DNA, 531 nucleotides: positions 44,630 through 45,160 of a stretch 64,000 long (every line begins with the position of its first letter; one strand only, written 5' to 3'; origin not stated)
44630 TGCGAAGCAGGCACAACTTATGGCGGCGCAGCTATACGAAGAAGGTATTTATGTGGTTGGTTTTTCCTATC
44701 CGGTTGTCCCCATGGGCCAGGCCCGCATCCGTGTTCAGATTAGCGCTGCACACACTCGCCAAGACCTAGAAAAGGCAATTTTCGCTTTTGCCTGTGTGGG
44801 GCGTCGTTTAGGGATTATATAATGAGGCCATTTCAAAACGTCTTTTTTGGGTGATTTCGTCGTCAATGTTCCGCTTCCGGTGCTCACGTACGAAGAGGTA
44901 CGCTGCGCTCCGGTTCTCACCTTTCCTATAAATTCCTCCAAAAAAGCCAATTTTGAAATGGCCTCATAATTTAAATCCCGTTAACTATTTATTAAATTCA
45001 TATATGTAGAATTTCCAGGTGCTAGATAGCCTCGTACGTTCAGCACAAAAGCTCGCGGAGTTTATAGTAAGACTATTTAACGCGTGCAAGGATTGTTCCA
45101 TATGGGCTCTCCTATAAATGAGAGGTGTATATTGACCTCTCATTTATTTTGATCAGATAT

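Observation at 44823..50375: MITE family C copies inserted exactly at the stop codons of kbl and the UbiB-like kinase gene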

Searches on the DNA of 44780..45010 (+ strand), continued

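Call 63: get_annotated_region(hit=H52, flank=400)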
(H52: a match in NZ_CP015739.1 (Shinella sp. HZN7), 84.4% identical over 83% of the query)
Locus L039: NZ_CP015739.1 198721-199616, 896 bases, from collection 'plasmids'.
description: Shinella sp. HZN7 plasmid pShin-03, complete sequence
organism: Shinella sp. HZN7 (NCBI taxid 879274)
taxonomy: Bacteria; Pseudomonadota; Alphaproteobacteria; Hyphomicrobiales; Rhizobiaceae; Shinella; Shinella sp. HZN7
host: -; source: -; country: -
typing (MOB-suite, as given by PLSDB): non-mobilizable
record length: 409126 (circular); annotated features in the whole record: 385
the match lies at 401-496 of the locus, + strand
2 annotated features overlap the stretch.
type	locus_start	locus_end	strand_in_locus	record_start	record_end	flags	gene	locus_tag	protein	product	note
CDS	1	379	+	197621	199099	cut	-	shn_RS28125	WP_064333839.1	aldehyde dehydrogenase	-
CDS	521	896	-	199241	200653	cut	-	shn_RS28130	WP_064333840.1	pyridoxal-dependent decarboxylase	GO:0019752 - carboxylic acid metabolic process [Evidence IEA]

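Call 64: get_annotated_region(hit=H55, flank=400)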
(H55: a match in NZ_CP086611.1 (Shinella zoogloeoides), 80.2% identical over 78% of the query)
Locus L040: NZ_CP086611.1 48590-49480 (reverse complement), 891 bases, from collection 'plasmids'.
description: Shinella zoogloeoides strain ATCC 19623 plasmid unnamed1, complete sequence
organism: Shinella zoogloeoides (NCBI taxid 352475)
taxonomy: Bacteria; Pseudomonadota; Alphaproteobacteria; Hyphomicrobiales; Rhizobiaceae; Shinella; Shinella zoogloeoides
host: -; source: -; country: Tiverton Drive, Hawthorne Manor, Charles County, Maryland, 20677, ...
typing (MOB-suite, as given by PLSDB): non-mobilizable
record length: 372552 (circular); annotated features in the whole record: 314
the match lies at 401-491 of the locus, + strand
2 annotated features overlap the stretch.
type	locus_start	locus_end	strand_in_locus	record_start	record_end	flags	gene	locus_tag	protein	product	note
CDS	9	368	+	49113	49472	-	-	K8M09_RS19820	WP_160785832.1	cupin domain-containing protein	-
CDS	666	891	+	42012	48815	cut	-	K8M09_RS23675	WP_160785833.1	hypothetical protein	-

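Call 65: get_annotated_region(hit=H56, flank=400)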
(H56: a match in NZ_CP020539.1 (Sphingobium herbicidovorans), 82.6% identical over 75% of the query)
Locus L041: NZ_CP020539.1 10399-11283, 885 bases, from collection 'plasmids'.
description: Sphingobium herbicidovorans strain MH plasmid pMSHV, complete sequence
organism: Sphingobium herbicidovorans (NCBI taxid 76947)
taxonomy: Bacteria; Pseudomonadota; Alphaproteobacteria; Sphingomonadales; Sphingomonadaceae; Sphingobium; Sphingobium herbicidovorans
host: -; source: cell culture,soil; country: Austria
typing (MOB-suite, as given by PLSDB): conjugative; replicon rep_cluster_545; relaxase MOBP; mating-pair formation MPF_T
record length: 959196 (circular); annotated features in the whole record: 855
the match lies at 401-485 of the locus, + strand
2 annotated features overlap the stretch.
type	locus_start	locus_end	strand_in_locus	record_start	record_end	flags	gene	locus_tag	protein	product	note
CDS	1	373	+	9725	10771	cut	dmpG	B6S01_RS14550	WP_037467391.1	4-hydroxy-2-oxovalerate aldolase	-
CDS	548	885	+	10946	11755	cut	-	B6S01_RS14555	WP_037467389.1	sugar phosphate isomerase/epimerase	-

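Call 66: get_annotated_region(hit=H57, flank=400)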
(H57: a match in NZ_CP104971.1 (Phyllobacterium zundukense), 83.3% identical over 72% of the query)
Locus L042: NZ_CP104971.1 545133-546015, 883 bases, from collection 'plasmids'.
description: Phyllobacterium zundukense strain A18/3m plasmid p_unnamed2, complete sequence
organism: Phyllobacterium zundukense (NCBI taxid 1867719)
taxonomy: Bacteria; Pseudomonadota; Alphaproteobacteria; Hyphomicrobiales; Phyllobacteriaceae; Phyllobacterium; Phyllobacterium zundukense
host: -; source: Vicia costata,cell culture,root nodule; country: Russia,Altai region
typing (MOB-suite, as given by PLSDB): non-mobilizable
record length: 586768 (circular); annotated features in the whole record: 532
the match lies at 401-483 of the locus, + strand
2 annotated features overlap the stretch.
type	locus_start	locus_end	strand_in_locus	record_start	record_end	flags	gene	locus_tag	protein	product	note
CDS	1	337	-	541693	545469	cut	metH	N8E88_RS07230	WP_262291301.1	methionine synthase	GO:0009086 - methionine biosynthetic process [Evidence IEA]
CDS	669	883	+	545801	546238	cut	-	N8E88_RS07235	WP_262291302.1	antitoxin Xre/MbcA/ParS toxin-binding domain-containing protein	-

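Call 79: search_dna_similar(query=L039:365-425:+, collection=plasmids, mode=distant, max_evalue=1, max_rows=40)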
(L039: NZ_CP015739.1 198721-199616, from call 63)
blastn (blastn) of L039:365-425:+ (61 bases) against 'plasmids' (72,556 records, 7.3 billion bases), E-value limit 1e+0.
Records with a match: 29; places in all: 51; records where one place covers at least 80% of the query: 14.
Best place of each record, by identity: >=99% 5; 95-99% 5; 90-95% 5; 80-90% 14.
By first word of the organism name: Sphingobium 12; Rhizobium 8; Shinella 6; Phyllobacterium 1; Mesorhizobium 1; Kozakia 1.
By predicted mobility (MOB-suite, as given by PLSDB): non-mobilizable 18; conjugative 10; mobilizable 1.
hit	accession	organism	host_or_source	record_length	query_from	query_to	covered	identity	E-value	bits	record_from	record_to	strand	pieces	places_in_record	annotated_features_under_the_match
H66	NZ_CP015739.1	Shinella sp. HZN7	-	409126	1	61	100%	100.0%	7e-23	111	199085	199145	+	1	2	aldehyde dehydrogenase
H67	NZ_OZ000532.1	Shinella sp. WSC3-e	-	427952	1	61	100%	96.7%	4e-20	102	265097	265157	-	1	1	aldehyde dehydrogenase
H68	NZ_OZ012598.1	Shinella sp. WSD5-1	-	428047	1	61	100%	96.7%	4e-20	102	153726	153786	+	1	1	aldehyde dehydrogenase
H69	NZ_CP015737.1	Shinella sp. HZN7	-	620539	5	61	93%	93.0%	3e-15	86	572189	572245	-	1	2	pncB: nicotinate phosphoribosyltransferase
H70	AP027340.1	Sphingobium sp. TomTYG73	-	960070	2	61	98%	81.7%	6e-5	53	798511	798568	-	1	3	delta(24)-sterol C-methyltransferase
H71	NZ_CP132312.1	Shinella zoogloeoides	Homo sapiens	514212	13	60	79%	93.8%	2e-11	74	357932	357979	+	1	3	DMT family transporter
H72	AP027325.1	Sphingobium sp. TomTYG46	-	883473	9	61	87%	83.0%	6e-5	53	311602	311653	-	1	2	hypothetical protein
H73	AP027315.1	Sphingobium sp. TomMM15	-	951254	9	61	87%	81.1%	7e-4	48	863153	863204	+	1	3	hypothetical protein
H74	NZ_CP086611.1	Shinella zoogloeoides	-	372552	13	59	77%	91.5%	8e-10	68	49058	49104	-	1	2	none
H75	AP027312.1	Sphingobium sp. TomMM7A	-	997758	12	61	82%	84.0%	6e-5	52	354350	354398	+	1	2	AMP-binding protein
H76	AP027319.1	Sphingobium sp. TomTYG42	-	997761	12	61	82%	84.0%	6e-5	52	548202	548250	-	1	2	AMP-binding protein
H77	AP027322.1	Sphingobium sp. TomTYG43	-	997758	12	61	82%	84.0%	6e-5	52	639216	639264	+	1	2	AMP-binding protein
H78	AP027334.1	Sphingobium sp. TomTYG71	-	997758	12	61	82%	84.0%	6e-5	52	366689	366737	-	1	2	AMP-binding protein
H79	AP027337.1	Sphingobium sp. TomTYG72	-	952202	12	61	82%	84.0%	6e-5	52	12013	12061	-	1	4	AMP-binding protein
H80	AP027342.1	Sphingobium sp. TomTYG74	-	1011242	12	61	82%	84.0%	6e-5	52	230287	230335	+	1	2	AMP-binding protein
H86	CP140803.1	Rhizobium johnstonii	Trifolium pratense,whole organism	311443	11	37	44%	92.6%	1e-1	41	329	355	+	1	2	IS5 family transposase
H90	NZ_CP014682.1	Kozakia baliensis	Ragi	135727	12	37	43%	92.3%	4e-1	39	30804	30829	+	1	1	IS5 family transposase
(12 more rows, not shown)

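Call 80: get_annotated_region(hit=H90, flank=1800)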
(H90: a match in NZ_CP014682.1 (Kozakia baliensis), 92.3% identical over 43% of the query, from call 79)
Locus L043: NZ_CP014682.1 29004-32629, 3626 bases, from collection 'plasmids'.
description: Kozakia baliensis strain NBRC 16680 plasmid pKB16680_1, complete sequence
organism: Kozakia baliensis (NCBI taxid 153496)
taxonomy: Bacteria; Pseudomonadota; Alphaproteobacteria; Rhodospirillales; Acetobacteraceae; Kozakia; Kozakia baliensis
host: -; source: Ragi; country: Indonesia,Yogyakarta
typing (MOB-suite, as given by PLSDB): mobilizable; replicon rep_cluster_1295; relaxase MOBF
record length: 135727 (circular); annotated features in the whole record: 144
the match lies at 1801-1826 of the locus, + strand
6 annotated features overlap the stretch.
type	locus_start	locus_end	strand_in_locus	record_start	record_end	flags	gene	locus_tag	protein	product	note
CDS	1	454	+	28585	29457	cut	-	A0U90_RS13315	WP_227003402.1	TauD/TfdA family dioxygenase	-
CDS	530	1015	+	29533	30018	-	-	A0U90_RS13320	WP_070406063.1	VOC family protein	-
CDS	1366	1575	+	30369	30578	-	-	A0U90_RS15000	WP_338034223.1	hypothetical protein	-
CDS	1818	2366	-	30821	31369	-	-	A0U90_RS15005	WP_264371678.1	IS5 family transposase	-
CDS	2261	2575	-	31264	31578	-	-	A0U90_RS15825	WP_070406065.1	IS5 family transposase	-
CDS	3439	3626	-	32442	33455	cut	-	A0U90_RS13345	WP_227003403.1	helix-turn-helix domain-containing protein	GO:0006355 - regulation of DNA-templated transcription [Evidence IEA]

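Call 81: get_annotated_region(hit=H86, flank=1800)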
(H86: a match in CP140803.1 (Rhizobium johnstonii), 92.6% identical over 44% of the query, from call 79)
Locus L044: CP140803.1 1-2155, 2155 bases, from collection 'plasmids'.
description: Rhizobium johnstonii strain TP60 plasmid pRlX2, complete sequence
organism: Rhizobium johnstonii (NCBI taxid 3019933)
taxonomy: Bacteria; Pseudomonadota; Alphaproteobacteria; Hyphomicrobiales; Rhizobiaceae; Rhizobium; Rhizobium johnstonii
host: -; source: Trifolium pratense,whole organism; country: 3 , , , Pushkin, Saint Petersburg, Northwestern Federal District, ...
typing (MOB-suite, as given by PLSDB): conjugative; replicon rep_cluster_841; relaxase MOBQ; mating-pair formation MPF_T
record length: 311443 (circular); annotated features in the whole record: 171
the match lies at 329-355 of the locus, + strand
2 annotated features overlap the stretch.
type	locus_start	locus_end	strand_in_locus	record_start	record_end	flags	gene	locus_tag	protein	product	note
CDS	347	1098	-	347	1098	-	-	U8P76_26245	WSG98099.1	IS5 family transposase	-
CDS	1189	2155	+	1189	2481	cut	-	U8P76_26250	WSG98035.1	FAD-binding oxidoreductase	-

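Call 86: search_dna_similar(query=window:44823-44859:+, collection=plasmids, mode=distant, max_evalue=10, max_rows=25)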
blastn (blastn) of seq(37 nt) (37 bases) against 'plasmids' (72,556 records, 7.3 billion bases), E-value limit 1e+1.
Records with a match: 1; places in all: 1; records where one place covers at least 80% of the query: 0.
Best place of each record, by identity: 80-90% 1.
By first word of the organism name: Priestia 1.
By predicted mobility (MOB-suite, as given by PLSDB): mobilizable 1.
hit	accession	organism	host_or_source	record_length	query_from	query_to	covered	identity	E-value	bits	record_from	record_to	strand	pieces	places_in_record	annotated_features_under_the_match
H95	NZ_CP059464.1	Priestia megaterium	Prokaryotes,soil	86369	1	26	70%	88.5%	5e+0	35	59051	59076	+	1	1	tkt: transketolase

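Call 87: search_dna_similar(query=L029:372-412:+, collection=plasmids, mode=distant, max_evalue=10, max_rows=40)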
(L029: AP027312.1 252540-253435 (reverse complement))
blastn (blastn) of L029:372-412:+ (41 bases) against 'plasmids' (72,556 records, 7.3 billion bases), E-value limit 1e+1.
Records with a match: 18; places in all: 30; records where one place covers at least 80% of the query: 8.
Best place of each record, by identity: >=99% 5; 95-99% 5; 90-95% 3; 80-90% 5.
By first word of the organism name: Sphingobium 8; Mycetohabitans 4; Shinella 2; Novosphingobium 1; Nocardia 1; Nonomuraea 1; Mesorhizobium 1.
By predicted mobility (MOB-suite, as given by PLSDB): non-mobilizable 17; conjugative 1.
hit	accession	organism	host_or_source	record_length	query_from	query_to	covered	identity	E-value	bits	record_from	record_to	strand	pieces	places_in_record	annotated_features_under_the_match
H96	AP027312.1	Sphingobium sp. TomMM7A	-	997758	1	41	100%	100.0%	2e-12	75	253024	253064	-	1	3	hypothetical protein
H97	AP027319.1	Sphingobium sp. TomTYG42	-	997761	1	41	100%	100.0%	2e-12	75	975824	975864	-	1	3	hypothetical protein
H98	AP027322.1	Sphingobium sp. TomTYG43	-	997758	1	41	100%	100.0%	2e-12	75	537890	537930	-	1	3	hypothetical protein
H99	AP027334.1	Sphingobium sp. TomTYG71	-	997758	1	41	100%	100.0%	2e-12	75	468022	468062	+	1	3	hypothetical protein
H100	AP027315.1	Sphingobium sp. TomMM15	-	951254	1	41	100%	97.6%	8e-11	71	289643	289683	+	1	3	hypothetical protein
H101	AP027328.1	Sphingobium sp. TomTYG64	-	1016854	6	41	88%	97.2%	4e-8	62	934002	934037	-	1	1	none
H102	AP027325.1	Sphingobium sp. TomTYG46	-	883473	6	41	88%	94.4%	5e-7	57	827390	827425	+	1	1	none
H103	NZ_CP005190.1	Sphingobium sp. MI1205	-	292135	3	41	95%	87.2%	3e-4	49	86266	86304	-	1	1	none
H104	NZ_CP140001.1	Novosphingobium capsulatum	-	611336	12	40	71%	93.1%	3e-3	45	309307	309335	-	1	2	none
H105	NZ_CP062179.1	Mycetohabitans endofungorum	Rhizopus microsporus,bacterial ...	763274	10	35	63%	88.5%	6e+0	35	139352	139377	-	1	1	none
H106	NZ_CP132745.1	Mycetohabitans endofungorum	-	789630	10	35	63%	88.5%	6e+0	35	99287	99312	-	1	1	none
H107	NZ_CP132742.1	Mycetohabitans endofungorum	Rhizopus microsporus,culture isolated ...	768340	10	35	63%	88.5%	6e+0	35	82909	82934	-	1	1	none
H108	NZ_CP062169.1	Mycetohabitans endofungorum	Rhizopus microsporus,bacterial ...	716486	10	35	63%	88.5%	6e+0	35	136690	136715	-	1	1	none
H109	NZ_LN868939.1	Nocardia farcinica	not known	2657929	17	40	59%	91.7%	2e+0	36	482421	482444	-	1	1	none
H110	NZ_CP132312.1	Shinella zoogloeoides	Homo sapiens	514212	20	41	54%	95.5%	2e+0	37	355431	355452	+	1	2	none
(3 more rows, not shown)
